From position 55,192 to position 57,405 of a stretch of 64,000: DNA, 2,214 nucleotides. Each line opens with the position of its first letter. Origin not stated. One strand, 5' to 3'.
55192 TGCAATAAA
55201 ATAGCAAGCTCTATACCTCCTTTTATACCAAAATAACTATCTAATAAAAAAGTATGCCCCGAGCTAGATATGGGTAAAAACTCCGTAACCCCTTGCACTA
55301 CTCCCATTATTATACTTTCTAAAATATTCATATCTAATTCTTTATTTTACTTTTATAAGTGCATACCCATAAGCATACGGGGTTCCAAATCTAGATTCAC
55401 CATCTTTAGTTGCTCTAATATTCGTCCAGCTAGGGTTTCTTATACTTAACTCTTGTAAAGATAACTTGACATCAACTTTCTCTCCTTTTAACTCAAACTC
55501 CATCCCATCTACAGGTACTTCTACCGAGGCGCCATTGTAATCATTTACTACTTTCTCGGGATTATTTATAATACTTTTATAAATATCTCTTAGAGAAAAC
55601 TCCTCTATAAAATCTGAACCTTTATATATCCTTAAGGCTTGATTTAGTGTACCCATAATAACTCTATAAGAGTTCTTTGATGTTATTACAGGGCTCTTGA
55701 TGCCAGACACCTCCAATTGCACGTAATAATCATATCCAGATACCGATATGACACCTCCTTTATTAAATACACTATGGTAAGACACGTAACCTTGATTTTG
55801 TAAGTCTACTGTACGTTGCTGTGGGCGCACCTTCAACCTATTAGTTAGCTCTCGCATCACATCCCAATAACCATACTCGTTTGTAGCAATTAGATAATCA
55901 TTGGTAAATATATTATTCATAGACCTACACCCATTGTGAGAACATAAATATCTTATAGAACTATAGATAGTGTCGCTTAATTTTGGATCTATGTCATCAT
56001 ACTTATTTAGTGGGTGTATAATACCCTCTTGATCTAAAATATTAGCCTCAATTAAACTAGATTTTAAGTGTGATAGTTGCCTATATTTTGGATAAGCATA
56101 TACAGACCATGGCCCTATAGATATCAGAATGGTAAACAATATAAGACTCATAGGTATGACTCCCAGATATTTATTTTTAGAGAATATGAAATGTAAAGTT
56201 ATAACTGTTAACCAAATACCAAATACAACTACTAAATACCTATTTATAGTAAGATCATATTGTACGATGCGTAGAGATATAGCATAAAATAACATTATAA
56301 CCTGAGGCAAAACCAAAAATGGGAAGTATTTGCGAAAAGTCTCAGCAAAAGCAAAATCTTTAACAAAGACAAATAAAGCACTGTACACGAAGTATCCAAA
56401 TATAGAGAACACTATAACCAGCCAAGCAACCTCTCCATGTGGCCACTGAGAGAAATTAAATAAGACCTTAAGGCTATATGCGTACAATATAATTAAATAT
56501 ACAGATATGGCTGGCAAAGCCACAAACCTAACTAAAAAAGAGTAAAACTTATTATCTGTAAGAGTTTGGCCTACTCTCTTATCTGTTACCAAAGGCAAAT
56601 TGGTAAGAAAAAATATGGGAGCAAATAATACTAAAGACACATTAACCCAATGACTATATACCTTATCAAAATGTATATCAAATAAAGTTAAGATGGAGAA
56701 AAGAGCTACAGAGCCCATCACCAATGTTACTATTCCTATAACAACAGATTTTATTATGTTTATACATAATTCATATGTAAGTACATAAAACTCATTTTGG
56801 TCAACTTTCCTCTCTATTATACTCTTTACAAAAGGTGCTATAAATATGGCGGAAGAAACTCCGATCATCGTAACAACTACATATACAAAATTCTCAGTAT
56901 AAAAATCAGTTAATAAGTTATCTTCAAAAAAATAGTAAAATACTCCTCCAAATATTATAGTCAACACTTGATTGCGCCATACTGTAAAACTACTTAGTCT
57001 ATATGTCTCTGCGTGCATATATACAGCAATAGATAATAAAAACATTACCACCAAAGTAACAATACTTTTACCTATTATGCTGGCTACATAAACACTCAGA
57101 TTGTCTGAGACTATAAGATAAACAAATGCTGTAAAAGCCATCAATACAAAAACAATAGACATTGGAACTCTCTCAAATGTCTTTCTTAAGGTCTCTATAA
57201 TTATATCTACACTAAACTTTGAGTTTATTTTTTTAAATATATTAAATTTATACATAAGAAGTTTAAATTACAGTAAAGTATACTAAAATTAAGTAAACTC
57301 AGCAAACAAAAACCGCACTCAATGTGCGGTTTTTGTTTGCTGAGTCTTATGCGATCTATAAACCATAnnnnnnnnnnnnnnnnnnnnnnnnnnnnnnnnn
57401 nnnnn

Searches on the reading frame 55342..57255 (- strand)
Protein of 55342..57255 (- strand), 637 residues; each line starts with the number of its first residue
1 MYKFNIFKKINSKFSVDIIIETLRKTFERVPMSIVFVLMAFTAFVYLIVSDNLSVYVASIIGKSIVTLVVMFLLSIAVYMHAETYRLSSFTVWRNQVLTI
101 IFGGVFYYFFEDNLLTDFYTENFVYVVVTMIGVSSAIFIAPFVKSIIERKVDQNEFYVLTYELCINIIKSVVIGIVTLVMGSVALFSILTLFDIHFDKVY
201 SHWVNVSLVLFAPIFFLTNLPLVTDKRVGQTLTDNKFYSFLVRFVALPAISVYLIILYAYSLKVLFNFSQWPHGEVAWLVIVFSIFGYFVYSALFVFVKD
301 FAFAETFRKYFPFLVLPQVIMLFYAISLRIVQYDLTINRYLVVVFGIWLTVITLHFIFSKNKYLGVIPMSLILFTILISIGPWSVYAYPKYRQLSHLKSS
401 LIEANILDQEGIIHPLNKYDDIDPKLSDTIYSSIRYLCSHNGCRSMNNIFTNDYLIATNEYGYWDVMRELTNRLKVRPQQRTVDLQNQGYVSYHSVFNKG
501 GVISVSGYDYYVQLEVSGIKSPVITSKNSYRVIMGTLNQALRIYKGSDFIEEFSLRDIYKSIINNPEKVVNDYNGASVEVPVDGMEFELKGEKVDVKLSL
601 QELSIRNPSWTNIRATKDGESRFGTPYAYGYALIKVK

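Call 3: search_protein_families(library=pfam, proteins=[window:55342-57255:-], max_evalue=1)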
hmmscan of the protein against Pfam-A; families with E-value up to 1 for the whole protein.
window:55342-57255:- (637 aa): 1 family
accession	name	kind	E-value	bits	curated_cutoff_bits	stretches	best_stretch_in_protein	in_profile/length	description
PF13687.11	DUF4153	-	2.4e-08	34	27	1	69-361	2-310/373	Domain of unknown function (DUF4153)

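Call 4: search_protein_families(library=ncbifam, proteins=[window:55342-57255:-], max_evalue=1)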
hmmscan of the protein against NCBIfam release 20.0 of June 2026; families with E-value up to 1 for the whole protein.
window:55342-57255:- (637 aa): 1 family
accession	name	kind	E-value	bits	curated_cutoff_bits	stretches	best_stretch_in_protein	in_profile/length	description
NF047756.1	LIC11435_fam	equivalog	0.011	14.6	380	1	479-554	32-104/360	LIC11435 family protein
